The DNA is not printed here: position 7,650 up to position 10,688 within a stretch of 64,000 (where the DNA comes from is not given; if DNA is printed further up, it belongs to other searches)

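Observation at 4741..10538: Convergent gene pair encoding cell-surface thioredoxin-fold proteins, one fused to a CcdA/DsbD electron conduit: a candidate extracytoplasmic thiol-disulfide relay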

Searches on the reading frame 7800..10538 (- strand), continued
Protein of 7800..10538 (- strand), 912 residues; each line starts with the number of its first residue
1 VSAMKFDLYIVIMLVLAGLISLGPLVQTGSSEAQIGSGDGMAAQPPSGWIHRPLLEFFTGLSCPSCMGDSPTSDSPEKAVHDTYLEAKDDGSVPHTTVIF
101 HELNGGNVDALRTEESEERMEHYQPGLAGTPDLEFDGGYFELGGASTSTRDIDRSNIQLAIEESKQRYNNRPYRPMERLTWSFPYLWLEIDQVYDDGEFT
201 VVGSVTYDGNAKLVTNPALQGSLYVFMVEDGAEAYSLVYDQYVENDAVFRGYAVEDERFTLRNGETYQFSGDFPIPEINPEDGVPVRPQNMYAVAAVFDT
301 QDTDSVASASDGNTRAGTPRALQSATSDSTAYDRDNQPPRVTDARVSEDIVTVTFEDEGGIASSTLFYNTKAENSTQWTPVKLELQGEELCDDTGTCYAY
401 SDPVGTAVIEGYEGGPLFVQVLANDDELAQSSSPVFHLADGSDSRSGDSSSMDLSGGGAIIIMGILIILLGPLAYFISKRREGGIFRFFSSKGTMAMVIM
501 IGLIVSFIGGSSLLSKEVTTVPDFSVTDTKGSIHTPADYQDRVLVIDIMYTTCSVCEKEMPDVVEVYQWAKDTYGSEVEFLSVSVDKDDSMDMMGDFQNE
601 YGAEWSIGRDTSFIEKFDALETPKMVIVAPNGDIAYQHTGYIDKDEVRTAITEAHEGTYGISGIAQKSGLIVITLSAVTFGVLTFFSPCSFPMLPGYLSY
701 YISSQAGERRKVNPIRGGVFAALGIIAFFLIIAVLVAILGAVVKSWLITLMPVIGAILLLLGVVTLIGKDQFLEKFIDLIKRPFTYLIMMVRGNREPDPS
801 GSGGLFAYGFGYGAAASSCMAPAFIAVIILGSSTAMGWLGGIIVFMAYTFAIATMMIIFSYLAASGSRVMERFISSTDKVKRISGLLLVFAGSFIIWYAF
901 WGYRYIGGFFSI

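Call 17: find_encoding_contigs(protein=P0038, flank=10000, max_places=2)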
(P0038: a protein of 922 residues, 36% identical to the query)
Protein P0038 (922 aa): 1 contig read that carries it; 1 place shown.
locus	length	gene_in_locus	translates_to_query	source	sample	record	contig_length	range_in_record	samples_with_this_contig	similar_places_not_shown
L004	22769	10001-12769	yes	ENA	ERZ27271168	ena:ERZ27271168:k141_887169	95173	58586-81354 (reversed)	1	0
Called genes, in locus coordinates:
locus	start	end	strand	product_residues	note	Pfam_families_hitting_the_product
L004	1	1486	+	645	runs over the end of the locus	PF12838:Fer4_7 (faint), PF14810:TGT_C2 (weak), PF01472:PUA, PF26292:PUA_elF2D (weak), PF01507:PAPS_reduct, PF00037:Fer4 (weak), PF13237:Fer4_10 (weak)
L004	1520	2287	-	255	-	PF00899:ThiF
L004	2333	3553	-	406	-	PF00890:FAD_binding_2 (faint), PF01266:DAO, PF01494:FAD_binding_3, PF03486:HI0933_like (weak), PF04820:Trp_halogenase (faint), PF07992:Pyr_redox_2 (weak), PF12831:FAD_oxidored, PF13450:NAD_binding_8 (weak), +1 more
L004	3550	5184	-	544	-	PF02538:Hydantoinase_B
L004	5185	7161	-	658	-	PF05378:Hydant_A_N, PF01968:Hydantoinase_A, PF19278:Hydant_A_C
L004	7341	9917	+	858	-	PF01364:Peptidase_C25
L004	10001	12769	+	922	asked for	PF08534:Redoxin, PF00085:Thioredoxin (faint), PF00578:AhpC-TSA, PF13905:Thioredoxin_8, PF02683:DsbD_TM (weak)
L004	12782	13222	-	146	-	-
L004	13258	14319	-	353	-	PF00180:Iso_dh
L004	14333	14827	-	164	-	PF00694:Aconitase_C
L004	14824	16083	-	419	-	PF00330:Aconitase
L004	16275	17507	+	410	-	PF00291:PALP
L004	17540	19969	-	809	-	PF17957:Big_7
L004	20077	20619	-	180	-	-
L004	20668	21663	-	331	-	-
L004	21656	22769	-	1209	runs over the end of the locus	PF02463:SMC_N, PF13175:AAA_15, PF13304:AAA_21 (weak), PF13476:AAA_23, PF13555:AAA_29, PF24161:CCDC39 (weak), PF06470:SMC_hinge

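Call 18: find_encoding_contigs(protein=P0058, flank=10000, max_places=2)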
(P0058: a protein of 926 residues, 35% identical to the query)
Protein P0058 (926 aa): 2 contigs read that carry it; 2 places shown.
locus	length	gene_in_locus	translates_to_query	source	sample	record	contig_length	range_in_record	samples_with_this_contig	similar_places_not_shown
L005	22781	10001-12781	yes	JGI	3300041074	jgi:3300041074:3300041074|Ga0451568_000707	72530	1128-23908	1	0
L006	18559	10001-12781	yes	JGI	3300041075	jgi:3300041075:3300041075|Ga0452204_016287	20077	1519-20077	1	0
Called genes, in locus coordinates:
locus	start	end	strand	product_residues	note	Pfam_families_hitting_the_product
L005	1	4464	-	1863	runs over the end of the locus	?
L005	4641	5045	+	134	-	PF01022:HTH_5 (weak)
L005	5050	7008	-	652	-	PF16177:ACAS_N, PF00501:AMP-binding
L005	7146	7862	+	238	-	PF00005:ABC_tran, PF13304:AAA_21 (weak)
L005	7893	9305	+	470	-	-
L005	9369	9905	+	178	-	-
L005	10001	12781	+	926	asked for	PF13098:Thioredoxin_2 (faint), PF00085:Thioredoxin (weak), PF00578:AhpC-TSA, PF08534:Redoxin, PF13905:Thioredoxin_8, PF02683:DsbD_TM (faint)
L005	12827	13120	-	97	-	PF01336:tRNA_anti-codon (weak)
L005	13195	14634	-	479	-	PF04389:Peptidase_M28, PF01546:Peptidase_M20, PF07687:M20_dimer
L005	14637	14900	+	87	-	-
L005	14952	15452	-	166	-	PF00583:Acetyltransf_1, PF13673:Acetyltransf_10 (weak), PF13508:Acetyltransf_7 (weak)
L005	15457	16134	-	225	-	PF01872:RibD_C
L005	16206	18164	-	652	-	-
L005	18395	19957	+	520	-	PF16656:Pur_ac_phosph_N (weak), PF00149:Metallophos, PF17963:Big_9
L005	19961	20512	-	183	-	-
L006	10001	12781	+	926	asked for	PF13098:Thioredoxin_2 (faint), PF00085:Thioredoxin (weak), PF00578:AhpC-TSA, PF08534:Redoxin, PF13905:Thioredoxin_8, PF02683:DsbD_TM (faint)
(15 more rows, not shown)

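Call 36: find_related_loci(query=A1, collection=genome_contigs, flank=10000)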
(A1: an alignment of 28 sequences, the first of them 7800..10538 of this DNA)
Query A1 (912 aa) in genome_contigs; peptide patterns used: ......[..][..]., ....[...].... (x = any residue, [..] = any of these).
66 stretches matched a pattern; 37 encode a relative of the query (tblastn E <= 1e-3); 36 distinct loci.
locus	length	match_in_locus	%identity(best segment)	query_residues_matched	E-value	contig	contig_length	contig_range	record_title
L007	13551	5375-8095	72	3-910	0e+0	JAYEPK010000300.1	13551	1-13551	MAG: Thermoplasmatota archaeon isolate MAG002 MAG002_300, whole genome shotgun sequence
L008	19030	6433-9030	61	45-911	0e+0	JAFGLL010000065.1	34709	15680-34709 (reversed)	MAG: Thermoplasmatota archaeon isolate Zod_Metabat.400 k87_8188420, whole genome shotgun sequence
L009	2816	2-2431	65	104-911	0e+0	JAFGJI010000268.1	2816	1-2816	MAG: Thermoplasmatota archaeon isolate Zod_Metabat.266 k87_12232933, whole genome shotgun sequence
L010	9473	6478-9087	60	41-911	0e+0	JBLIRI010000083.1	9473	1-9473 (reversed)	MAG: Thermoplasmatota archaeon isolate MG1_202007_bin_818 MG1_202007_bin_818_scaffold_83, whole genome shotgun sequence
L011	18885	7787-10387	62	43-911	0e+0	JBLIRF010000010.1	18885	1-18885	MAG: Thermoplasmatota archaeon isolate MG2_202303_bin_37 MG2_202303_bin_37_scaffold_10, whole genome shotgun sequence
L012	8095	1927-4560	53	19-905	0e+0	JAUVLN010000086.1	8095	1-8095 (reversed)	MAG: Thermoplasmatota archaeon isolate CSMAG_507 CSMAG_507_k141_353022_length_8095_cov_10.0000, whole genome shotgun seq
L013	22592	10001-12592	54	41-911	0e+0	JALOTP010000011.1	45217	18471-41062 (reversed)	MAG: Thermoplasmatota archaeon isolate Prado236 scaffold_470, whole genome shotgun sequence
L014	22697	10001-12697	52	11-911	0e+0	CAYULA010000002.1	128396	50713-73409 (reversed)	MAG TPA_asm: uncultured Thermoplasmatales archaeon isolate SRP141376_co4_191 genome assembly, contig: NODE_156_length_12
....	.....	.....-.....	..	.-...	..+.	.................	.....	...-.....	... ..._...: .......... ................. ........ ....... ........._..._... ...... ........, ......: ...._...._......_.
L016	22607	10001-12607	52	43-911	0e+0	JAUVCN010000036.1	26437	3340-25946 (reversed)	MAG: Thermoplasmatales archaeon isolate CSMAG_272 CSMAG_272_k141_3163163_length_26437_cov_10.0000, whole genome shotgun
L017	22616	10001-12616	51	39-911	0e+0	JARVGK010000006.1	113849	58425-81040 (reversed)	MAG: Thermoplasmatota archaeon isolate M17C-73-04 NODE_6_length_113849_cov_5.518810, whole genome shotgun sequence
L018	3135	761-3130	54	1-798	0e+0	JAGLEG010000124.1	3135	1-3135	MAG: Thermoplasmata archaeon isolate SW_4_56 ROV167.bin.56.fa_124, whole genome shotgun sequence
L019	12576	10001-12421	50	7-805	0e+0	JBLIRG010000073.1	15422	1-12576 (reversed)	MAG: Thermoplasmatota archaeon isolate MG1_202111_bin_239 MG1_202111_bin_239_scaffold_73, whole genome shotgun sequence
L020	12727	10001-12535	37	35-898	5e-156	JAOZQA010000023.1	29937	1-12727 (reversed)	MAG: Thermoplasmatota archaeon isolate GMC4.metabat2.49 GMC4_1051_length_29937_cov_18.476273, whole genome shotgun seque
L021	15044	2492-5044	36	46-898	4e-150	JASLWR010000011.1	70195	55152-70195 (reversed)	MAG: Thermoplasmatota archaeon isolate ETNP2_MAG_1 NODE_11_length_70195_cov_4.645383, whole genome shotgun sequence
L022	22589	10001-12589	37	51-909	1e-142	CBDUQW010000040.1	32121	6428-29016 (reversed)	MAG TPA_asm: uncultured Thermoplasmata archaeon isolate SRR22302361_binner123_Refined_80 genome assembly, contig: ERZ257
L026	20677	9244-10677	38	10-484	2e-92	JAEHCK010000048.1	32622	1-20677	MAG: Thermoplasmata archaeon isolate SG225.bin14 k141_1884455_length_32622_cov_24.3472, whole genome shotgun sequence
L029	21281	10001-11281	43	36-447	1e-91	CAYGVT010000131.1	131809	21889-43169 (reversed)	MAG TPA_asm: uncultured Thermoplasmata archaeon isolate ERP119294_co2_530 genome assembly, contig: k141_3683130, whole g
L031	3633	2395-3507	44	45-410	2e-83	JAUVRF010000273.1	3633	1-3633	MAG: Methanobacteriota archaeon isolate CSMAG_707 CSMAG_707_k127_7811440_length_3633_cov_7.0000, whole genome shotgun se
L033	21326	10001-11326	34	35-481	3e-59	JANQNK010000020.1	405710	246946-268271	MAG: Thermoplasmatota archaeon isolate PL23a_bin.111 k99_6544201, whole genome shotgun sequence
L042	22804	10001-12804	34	28-898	4e-50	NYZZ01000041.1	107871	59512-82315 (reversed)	MAG: Methanobacteriota archaeon isolate ARS43 MHASMcontig_628649, whole genome shotgun sequence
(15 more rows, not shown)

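Call 71: search_protein_families(library=pfam, proteins=[L004:7341-9917:+, L033:11399-12397:-, L033:9959-11332:+, L042:9917-11377:+, L042:11437-12828:+], max_evalue=0.01)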
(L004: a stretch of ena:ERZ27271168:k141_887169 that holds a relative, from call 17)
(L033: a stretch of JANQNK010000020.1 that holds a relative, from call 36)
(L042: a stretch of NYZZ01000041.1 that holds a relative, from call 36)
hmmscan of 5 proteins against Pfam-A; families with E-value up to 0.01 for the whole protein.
L004:7341-9917:+ (858 aa): 0 families

L033:11399-12397:- (332 aa): 4 families
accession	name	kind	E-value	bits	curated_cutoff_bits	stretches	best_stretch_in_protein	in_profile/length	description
PF11551.14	Omp28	-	3.2e-08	34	34.9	1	86-239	6-169/171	Outer membrane protein Omp28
PF06764.17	DUF1223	-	2e-06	28.4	30.7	1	29-222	1-202/202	Protein of unknown function (DUF1223)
PF13098.12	Thioredoxin_2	-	9e-05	23.2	27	1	32-108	11-94/104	Thioredoxin-like domain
PF01323.26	DSBA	-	0.0047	17.2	25.6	0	36-72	8-42/191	DSBA-like thioredoxin domain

L033:9959-11332:+ (457 aa): 1 family
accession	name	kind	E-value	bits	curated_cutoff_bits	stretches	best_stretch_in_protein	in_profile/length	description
PF11551.14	Omp28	-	0.0054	17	34.9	0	100-235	9-129/171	Outer membrane protein Omp28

L042:9917-11377:+ (486 aa): 0 families

L042:11437-12828:+ (463 aa): 5 families
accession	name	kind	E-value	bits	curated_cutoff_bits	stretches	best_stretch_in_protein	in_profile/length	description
PF00578.27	AhpC-TSA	-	5.7e-16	59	26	1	53-169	4-123/124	AhpC/TSA family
PF08534.16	Redoxin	-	3.8e-15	56.4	26.6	1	53-174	5-135/148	Redoxin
PF13905.12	Thioredoxin_8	-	8.5e-13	48.9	27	1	76-167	2-94/94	Thioredoxin-like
PF13098.12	Thioredoxin_2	-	5.4e-05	23.9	27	1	75-173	5-93/104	Thioredoxin-like domain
PF02630.20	SCO1-SenC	-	0.00062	20.2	22.8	1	55-134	2-83/134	SCO1/SenC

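Call 74: search_protein_families(library=pfam, proteins=[L026:2911-3591:-, L026:3584-4066:-, L026:4711-5808:-, L026:5941-8514:+, L026:8556-8933:-, L026:10842-11276:-, L026:11291-12415:-, L026:12497-13609:+, L026:13999-14367:+, L026:14367-16217:+], max_evalue=0.001)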
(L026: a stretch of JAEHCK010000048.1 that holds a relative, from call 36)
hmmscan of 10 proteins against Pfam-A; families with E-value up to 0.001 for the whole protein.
L026:2911-3591:- (226 aa): 5 families
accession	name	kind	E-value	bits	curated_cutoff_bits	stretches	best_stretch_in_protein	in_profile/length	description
PF03379.19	CcmB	-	2.2e-24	86.6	24.9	1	7-215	3-204/215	CcmB protein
PF12679.13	ABC2_membrane_2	-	2.6e-14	53.6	27.2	1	6-196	1-216/283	ABC-2 family transporter protein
PF01061.29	ABC2_membrane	-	9.6e-12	45.3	26.9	1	4-180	2-180/211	ABC-2 type transporter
PF12698.13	ABC2_membrane_3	-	1.8e-08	34.4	31.6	1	50-190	161-299/347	ABC-2 family transporter protein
PF12730.13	ABC2_membrane_4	-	1.1e-06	29.2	27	1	22-176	15-175/179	ABC-2 family transporter protein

L026:3584-4066:- (160 aa): 2 families
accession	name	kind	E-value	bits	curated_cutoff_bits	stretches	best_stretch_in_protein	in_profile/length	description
PF00005.33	ABC_tran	-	7.1e-13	49.8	25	1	4-83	66-136/137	ABC transporter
PF13304.12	AAA_21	-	1.2e-06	29.3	27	1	55-115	237-300/304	AAA domain, putative AbiEii toxin, Type IV TA system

L026:4711-5808:- (365 aa): 0 families

L026:5941-8514:+ (857 aa): 2 families
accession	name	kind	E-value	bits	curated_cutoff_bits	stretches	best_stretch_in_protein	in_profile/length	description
PF01578.25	Cytochrom_C_asm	-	7.6e-30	104.6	29.9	1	143-318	39-206/212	Cytochrome C assembly protein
PF16327.10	CcmF_C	-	1.1e-09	38.5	28.7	1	410-573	71-231/323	Cytochrome c-type biogenesis protein CcmF C-terminal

L026:8556-8933:- (125 aa): 3 families
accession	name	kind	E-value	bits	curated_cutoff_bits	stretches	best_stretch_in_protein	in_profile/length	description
PF13412.12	HTH_24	-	0.0001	22.2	21.9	1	17-49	5-37/48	Winged helix-turn-helix DNA-binding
PF01022.26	HTH_5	-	0.00016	21.9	22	1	16-48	3-34/47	Bacterial regulatory protein, arsR family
PF20317.4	HTH_60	-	0.00034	21.4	24.1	1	21-112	10-88/140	Helix-turn-helix domain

L026:10842-11276:- (144 aa): 0 families

L026:11291-12415:- (374 aa): 7 families
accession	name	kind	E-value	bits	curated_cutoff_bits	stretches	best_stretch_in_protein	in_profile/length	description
PF00534.26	Glycos_transf_1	-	1.5e-47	161.8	26.4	1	194-352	11-172/172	Glycosyl transferases group 1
PF13692.12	Glyco_trans_1_4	-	7.9e-40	136.8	27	1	199-338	2-142/142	Glycosyl transferases group 1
PF13439.12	Glyco_transf_4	-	3.7e-33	115.4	28.5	1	16-190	2-170/170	Glycosyltransferase Family 4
PF13579.12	Glyco_trans_4_4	-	2e-21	77.4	29.7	1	16-185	1-158/158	Glycosyl transferase 4-like domain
PF20706.3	GT4-conflict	-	6.8e-15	55.4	26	1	15-323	11-324/385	Family 4 Glycosyltransferase in conflict systems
PF13477.12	Glyco_trans_4_2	-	2.4e-10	41.2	23.4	1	19-160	10-138/139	Glycosyl transferase 4-like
PF13524.12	Glyco_trans_1_2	-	2.5e-10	40.9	25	1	225-365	10-141/144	Glycosyl transferase-like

L026:12497-13609:+ (370 aa): 8 families
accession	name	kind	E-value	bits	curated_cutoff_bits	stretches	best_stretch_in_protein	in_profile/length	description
PF00534.26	Glycos_transf_1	-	4.8e-42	143.8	26.4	1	187-346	2-171/172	Glycosyl transferases group 1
PF13692.12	Glyco_trans_1_4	-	3.4e-35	121.8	27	1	199-333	2-142/142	Glycosyl transferases group 1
PF13439.12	Glyco_transf_4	-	2.7e-29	102.8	28.5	1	18-182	2-169/170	Glycosyltransferase Family 4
PF13579.12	Glyco_trans_4_4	-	2.4e-18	67.4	29.7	1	18-178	1-158/158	Glycosyl transferase 4-like domain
PF13524.12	Glyco_trans_1_2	-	9.1e-14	52.1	25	1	215-360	4-142/144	Glycosyl transferase-like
PF13477.12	Glyco_trans_4_2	-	1.3e-08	35.6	23.4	1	21-108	10-104/139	Glycosyl transferase 4-like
PF20706.3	GT4-conflict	-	5.5e-08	32.6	26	1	18-309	12-321/385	Family 4 Glycosyltransferase in conflict systems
PF08323.17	Glyco_transf_5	-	0.0001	22.5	22.7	1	7-63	4-60/239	Starch synthase catalytic domain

L026:13999-14367:+ (122 aa): 1 family
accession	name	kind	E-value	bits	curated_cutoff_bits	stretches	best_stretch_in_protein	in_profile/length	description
PF03551.20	PadR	-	1.3e-19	70.4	27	1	24-100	1-75/75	Transcriptional regulator PadR-like family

L026:14367-16217:+ (616 aa): 3 families
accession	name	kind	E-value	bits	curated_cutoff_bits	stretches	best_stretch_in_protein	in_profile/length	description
PF22564.2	HAAS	-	1.4e-10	41.8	27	1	9-74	1-55/55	HAAS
PF00400.38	WD40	-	0.00015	22.6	27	0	341-363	15-37/39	WD domain, G-beta repeat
PF08662.17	eIF2A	-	0.00055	20.3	20.5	0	300-395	62-161/194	Eukaryotic translation initiation factor eIF2A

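Call 83: find_encoding_contigs(protein=P0069, flank=6000, max_places=2)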
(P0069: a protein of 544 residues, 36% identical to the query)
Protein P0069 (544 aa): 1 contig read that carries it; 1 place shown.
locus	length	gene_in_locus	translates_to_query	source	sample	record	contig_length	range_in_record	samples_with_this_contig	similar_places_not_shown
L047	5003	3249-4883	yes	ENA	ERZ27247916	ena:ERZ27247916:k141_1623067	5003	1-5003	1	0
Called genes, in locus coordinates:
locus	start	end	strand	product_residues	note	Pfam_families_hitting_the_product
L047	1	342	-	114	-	?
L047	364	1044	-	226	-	-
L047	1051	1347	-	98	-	-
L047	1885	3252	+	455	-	PF00206:Lyase_1, PF10397:ADSL_C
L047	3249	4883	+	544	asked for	-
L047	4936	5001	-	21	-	?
